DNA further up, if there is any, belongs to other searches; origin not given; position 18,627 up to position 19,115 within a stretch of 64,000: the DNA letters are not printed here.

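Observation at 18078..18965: Two paralogous AT-hook micro-proteins carried as transposon cargo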

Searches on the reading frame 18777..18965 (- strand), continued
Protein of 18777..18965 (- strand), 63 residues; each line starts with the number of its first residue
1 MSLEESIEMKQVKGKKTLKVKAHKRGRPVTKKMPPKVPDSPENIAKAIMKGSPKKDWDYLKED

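Call 56: predict_structure(alignment_id=A2)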
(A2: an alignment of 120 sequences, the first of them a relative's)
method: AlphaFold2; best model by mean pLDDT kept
length: 55 residues; sequences in the alignment: 120
mean_pLDDT: 71.2   pTM: 0.34
mean pLDDT of the five models: 71.2, 70.9, 70.7, 70.7, 70.7
residues with pLDDT >= 90: 3; 70-90: 24; 50-70: 24; < 50: 4
segments of 3 or more residues with pLDDT < 50: 1-3
pLDDT, mean of each block of 10 residues (from residue 1): 51 67 85 88 71 59
secondary structure, 60 per line:
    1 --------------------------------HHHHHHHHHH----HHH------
elements in order: H33-42
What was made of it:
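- On Xenogeneic silencers (H-NS, Lsr2, MvaT, Rok): 45-70 aa. AlphaFold2 gives one 10-residue helix and no domain (call 56).
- No globular fold; a single helix at residues 33-42, with pLDDT 85-88 over residues 21-40 (call 56). AlphaFold2 shows an extended Pro-rich segment plus one amphipathic helix with fairly high local confidence but no fold of its own, as expected for a peptide that folds on a partner (call 56).
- Tried and rejected: I did not run fold_search, because a single-helix model cannot give meaningful matches (call 56).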

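Call 68: list_cluster_members(proteins=[P0001, P0014, P0017, P0091, P0094, P0114, P0012, P0016])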
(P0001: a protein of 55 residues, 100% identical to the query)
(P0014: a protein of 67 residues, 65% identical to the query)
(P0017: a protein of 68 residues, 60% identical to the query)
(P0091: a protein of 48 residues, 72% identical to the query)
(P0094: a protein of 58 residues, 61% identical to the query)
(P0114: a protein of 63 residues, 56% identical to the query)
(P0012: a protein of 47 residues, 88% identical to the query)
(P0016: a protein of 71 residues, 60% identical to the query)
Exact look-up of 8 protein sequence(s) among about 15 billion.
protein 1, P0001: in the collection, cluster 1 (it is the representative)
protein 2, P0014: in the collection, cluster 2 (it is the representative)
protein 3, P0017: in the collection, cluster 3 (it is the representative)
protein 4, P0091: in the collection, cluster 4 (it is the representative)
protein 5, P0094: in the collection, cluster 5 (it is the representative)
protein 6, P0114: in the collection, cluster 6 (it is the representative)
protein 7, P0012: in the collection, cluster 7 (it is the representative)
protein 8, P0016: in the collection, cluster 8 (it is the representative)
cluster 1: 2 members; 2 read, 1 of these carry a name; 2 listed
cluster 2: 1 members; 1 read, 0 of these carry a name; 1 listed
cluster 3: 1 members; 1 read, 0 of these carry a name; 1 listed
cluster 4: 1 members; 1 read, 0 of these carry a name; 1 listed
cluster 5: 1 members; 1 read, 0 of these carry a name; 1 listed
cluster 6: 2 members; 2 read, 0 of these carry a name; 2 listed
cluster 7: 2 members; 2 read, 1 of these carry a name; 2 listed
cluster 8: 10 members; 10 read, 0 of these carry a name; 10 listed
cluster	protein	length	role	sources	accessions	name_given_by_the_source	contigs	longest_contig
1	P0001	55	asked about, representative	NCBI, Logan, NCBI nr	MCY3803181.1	MAG: hypothetical protein OXG06_02095 [Gammaproteobacteria bacterium] | hypothetical protein [Gammaproteobacteria bacterium]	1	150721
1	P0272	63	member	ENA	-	-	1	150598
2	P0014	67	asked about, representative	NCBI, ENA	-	-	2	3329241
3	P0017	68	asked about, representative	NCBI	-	-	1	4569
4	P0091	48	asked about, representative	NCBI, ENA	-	-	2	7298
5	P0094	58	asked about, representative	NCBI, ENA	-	-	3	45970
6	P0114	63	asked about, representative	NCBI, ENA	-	-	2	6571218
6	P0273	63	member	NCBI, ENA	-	-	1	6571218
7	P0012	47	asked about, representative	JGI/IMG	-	-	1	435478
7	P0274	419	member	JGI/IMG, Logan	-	hypothetical protein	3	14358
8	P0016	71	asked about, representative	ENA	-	-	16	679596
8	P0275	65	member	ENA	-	-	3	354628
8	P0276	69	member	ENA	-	-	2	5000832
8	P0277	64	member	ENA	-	-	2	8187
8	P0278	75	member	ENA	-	-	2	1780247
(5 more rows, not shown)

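Call 69: search_protein_families(library=pfam, alignment_id=A2, max_evalue=10)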
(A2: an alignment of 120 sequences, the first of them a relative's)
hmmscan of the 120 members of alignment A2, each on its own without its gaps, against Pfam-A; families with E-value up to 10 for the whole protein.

A. member 1, P0001 (55 aa): 0 families

B. families by the number of members that match (of 120 scanned): 5 families
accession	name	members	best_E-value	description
PF21830.1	DUF6890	7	0.048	Family of unknown function (DUF6890)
PF13596.12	PAS_10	2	0.13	PAS domain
PF03305.18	Lipoprotein_X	1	0.091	Mycoplasma MG185/MG260 protein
PF24635.1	DUF7632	1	0.24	Domain of unknown function (DUF7632)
PF07797.19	DUF1639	1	0.99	Protein of unknown function (DUF1639)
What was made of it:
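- On AT-hook motif (Pfam PF02178 / Aravind & Landsman definition): No AT_hook hit among 120 members scanned at E<=10 (call 69).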

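Call 70: search_protein_families(library=pfam, proteins=[P0006, P0007, P0008, P0010, P0014, P0015, P0016, P0018, P0041, P0104], max_evalue=10)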
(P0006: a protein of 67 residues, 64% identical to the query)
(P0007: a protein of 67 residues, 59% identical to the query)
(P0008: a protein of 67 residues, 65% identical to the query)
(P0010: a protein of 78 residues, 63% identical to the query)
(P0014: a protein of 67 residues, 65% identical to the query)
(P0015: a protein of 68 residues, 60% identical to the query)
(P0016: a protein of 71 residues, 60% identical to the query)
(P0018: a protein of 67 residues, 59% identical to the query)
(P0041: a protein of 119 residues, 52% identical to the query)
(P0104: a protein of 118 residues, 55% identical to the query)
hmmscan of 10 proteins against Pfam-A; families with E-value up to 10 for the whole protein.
P0006 (67 aa): 0 families

P0007 (67 aa): 0 families

P0008 (67 aa): 0 families

P0010 (78 aa): 0 families

P0014 (67 aa): 0 families

P0015 (68 aa): 0 families

P0016 (71 aa): 0 families

P0018 (67 aa): 1 family
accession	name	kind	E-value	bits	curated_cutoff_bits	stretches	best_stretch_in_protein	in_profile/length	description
PF24635.1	DUF7632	-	0.24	11.9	27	1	34-62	5-33/95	Domain of unknown function (DUF7632)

P0041 (119 aa): 2 families
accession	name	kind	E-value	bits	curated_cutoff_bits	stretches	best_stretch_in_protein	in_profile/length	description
PF10571.15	UPF0547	-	0.042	14.4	29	1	70-80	15-25/26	Uncharacterised protein family UPF0547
PF13248.11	Zn_ribbon_3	-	0.08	12.9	27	1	68-78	1-11/26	zinc-ribbon domain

P0104 (118 aa): 3 families
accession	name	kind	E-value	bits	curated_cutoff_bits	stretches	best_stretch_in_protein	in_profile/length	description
PF13248.11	Zn_ribbon_3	-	0.066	13.1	27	1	67-78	1-11/26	zinc-ribbon domain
PF23548.1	Zn_ribbon_FGT1_2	-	0.085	12.9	27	1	57-75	9-27/35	FORGETTER1 second zinc ribbon domain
PF13717.11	Zn_ribbon_4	-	0.2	12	30.3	1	62-78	19-35/36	zinc-ribbon domain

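Call 79: search_protein_families(library=pfam, alignment_id=A3, max_evalue=0.001)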
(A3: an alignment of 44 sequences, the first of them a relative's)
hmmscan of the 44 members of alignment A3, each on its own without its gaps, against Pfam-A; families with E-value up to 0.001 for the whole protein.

A. member 1, L011:4511-5947:+ (479 aa): 3 families
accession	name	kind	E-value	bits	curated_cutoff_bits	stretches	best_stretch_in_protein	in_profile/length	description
PF01555.25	N6_N4_Mtase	-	1.8e-40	139.7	26.7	1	26-359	1-215/221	DNA methylase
PF01844.29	HNH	-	1.6e-06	28.6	21.4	1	415-458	3-46/47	HNH endonuclease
PF14279.12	HNH_5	-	5.9e-05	23.3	27.5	1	415-459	3-46/56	HNH endonuclease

B. families by the number of members that match (of 44 scanned): 32 families (the first 25 are shown)
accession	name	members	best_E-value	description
PF01555.25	N6_N4_Mtase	6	4.2e-41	DNA methylase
PF01844.29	HNH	4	2.7e-12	HNH endonuclease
PF14279.12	HNH_5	4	1e-10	HNH endonuclease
PF02945.21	Endonuclease_7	3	3.2e-05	Recombination endonuclease VII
PF13274.11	SocA_Panacea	2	1.9e-16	Antitoxin SocA-like, Panacea domain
PF13310.11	Virulence_RhuM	1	3.7e-67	Virulence protein RhuM family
PF22769.1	DCD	1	1.2e-33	dCTP deaminase-like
PF13683.12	rve_3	1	2.8e-29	Integrase core domain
PF00665.32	rve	1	5.1e-22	Integrase core domain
PF05063.20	MT-A70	1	5.6e-21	MT-A70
PF00574.28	CLP_protease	1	2.1e-16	Clp protease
PF13276.12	HTH_21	1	6.1e-16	HTH-like domain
PF20703.3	nSTAND1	1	6.2e-13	Novel STAND NTPase 1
PF16175.11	DUF4875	1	2.2e-11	Domain of unknown function (DUF4875)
PF10097.14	DUF2335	1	1e-10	Predicted membrane protein (DUF2335)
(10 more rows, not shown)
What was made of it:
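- Cargo of these elements is rich in defence or anti-defence-type genes: DNA methylases, HNH, SocA/Panacea, STAND NTPase (call 79).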
